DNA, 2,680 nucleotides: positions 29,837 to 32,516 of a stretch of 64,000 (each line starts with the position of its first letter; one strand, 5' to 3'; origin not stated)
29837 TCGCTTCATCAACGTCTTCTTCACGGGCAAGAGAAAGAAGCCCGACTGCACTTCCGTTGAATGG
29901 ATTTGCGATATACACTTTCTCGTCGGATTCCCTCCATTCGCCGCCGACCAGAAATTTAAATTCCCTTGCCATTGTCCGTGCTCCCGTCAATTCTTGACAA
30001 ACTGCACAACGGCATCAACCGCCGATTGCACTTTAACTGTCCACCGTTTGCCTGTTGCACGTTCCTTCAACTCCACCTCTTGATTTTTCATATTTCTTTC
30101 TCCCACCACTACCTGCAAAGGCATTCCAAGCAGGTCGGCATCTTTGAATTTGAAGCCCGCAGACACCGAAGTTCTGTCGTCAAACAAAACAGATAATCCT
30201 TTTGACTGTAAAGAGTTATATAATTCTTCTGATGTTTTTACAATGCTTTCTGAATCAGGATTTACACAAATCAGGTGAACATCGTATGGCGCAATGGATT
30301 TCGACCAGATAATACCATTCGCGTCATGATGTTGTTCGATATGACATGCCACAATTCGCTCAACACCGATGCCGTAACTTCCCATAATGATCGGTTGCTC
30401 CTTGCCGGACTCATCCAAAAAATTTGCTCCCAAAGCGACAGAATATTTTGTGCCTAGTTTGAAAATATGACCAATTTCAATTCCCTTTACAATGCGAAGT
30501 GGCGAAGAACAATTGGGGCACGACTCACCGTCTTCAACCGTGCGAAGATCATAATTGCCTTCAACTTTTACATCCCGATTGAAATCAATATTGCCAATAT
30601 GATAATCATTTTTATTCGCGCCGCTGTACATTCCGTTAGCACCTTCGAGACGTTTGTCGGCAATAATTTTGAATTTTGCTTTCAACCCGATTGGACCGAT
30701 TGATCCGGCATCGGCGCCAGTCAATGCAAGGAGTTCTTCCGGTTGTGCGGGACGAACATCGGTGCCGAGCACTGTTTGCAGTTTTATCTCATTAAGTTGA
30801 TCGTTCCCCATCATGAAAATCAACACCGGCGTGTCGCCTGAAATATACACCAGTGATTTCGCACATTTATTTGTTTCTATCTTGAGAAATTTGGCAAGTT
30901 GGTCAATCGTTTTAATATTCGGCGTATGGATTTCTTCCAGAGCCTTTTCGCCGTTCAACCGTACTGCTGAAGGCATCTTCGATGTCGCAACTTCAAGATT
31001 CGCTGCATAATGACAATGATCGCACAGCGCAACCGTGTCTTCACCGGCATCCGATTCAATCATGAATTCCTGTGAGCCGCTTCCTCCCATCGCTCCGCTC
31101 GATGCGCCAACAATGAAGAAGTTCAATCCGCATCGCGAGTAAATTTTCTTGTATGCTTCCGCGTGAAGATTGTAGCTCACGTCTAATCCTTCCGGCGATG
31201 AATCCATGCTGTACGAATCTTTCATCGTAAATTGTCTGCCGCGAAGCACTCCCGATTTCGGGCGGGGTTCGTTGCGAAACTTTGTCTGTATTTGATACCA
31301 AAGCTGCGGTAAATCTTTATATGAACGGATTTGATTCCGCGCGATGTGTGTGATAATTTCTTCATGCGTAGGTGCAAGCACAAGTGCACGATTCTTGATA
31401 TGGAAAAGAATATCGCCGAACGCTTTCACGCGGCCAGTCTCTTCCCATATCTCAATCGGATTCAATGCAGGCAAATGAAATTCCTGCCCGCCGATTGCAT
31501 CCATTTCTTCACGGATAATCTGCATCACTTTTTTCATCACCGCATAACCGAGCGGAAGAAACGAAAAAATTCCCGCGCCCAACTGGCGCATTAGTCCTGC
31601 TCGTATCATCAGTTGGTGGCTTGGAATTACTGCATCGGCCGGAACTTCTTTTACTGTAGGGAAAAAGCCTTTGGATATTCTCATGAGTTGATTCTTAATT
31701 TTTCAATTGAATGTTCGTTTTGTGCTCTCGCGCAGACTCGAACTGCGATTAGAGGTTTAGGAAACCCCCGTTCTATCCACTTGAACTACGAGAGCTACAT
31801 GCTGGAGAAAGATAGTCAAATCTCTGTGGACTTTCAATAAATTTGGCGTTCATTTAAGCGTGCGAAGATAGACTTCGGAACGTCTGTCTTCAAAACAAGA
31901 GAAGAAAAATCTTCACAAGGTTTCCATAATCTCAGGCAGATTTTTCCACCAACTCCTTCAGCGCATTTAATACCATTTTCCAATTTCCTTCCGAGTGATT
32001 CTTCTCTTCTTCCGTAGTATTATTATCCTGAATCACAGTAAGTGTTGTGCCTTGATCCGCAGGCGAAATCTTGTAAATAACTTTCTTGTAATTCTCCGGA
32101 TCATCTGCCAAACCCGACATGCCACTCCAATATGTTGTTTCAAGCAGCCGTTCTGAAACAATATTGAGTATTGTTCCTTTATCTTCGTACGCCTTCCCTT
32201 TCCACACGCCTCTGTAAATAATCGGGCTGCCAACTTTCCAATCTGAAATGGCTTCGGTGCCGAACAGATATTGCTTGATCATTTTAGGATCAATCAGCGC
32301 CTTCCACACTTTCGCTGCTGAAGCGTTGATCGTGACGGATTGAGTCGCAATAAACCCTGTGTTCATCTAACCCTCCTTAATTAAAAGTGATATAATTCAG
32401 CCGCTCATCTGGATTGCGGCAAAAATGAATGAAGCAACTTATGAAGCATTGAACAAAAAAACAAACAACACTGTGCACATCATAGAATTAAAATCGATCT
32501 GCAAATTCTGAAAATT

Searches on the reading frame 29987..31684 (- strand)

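Call 29: search_protein_families(library=pfam, proteins=[window:29987-31684:-], max_evalue=0.0001)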
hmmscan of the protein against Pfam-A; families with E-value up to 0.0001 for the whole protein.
window:29987-31684:- (565 aa): 3 families
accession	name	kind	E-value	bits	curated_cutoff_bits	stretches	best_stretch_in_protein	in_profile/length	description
PF00587.30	tRNA-synt_2b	-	4.6e-31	108.7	29.3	1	97-452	6-179/179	tRNA synthetase class II core domain (G, H, P, S and T)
PF04073.20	tRNA_edit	-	6.3e-25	88.1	25.5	1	254-364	1-114/123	Aminoacyl-tRNA editing domain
PF03129.25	HGTP_anticodon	-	2.9e-20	72.6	21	1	468-560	1-92/94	Anticodon binding domain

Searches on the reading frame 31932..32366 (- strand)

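Call 3: search_protein_families(library=pfam, proteins=[window:31932-32366:-], max_evalue=0.01)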
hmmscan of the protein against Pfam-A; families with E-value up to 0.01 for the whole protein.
window:31932-32366:- (144 aa): 2 families
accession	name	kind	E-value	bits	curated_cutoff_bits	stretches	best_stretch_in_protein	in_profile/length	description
PF08327.17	AHSA1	-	5.5e-21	75.5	22.1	1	14-141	1-125/125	Activator of Hsp90 ATPase homolog 1-like protein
PF10604.15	Polyketide_cyc2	-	0.00057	20.6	27.4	1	7-110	4-103/142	Polyketide cyclase / dehydrase and lipid transport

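Call 4: search_protein_families(library=ncbifam, proteins=[window:31932-32366:-], max_evalue=0.01)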
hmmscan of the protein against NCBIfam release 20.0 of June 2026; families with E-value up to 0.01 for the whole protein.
window:31932-32366:- (144 aa): 0 families
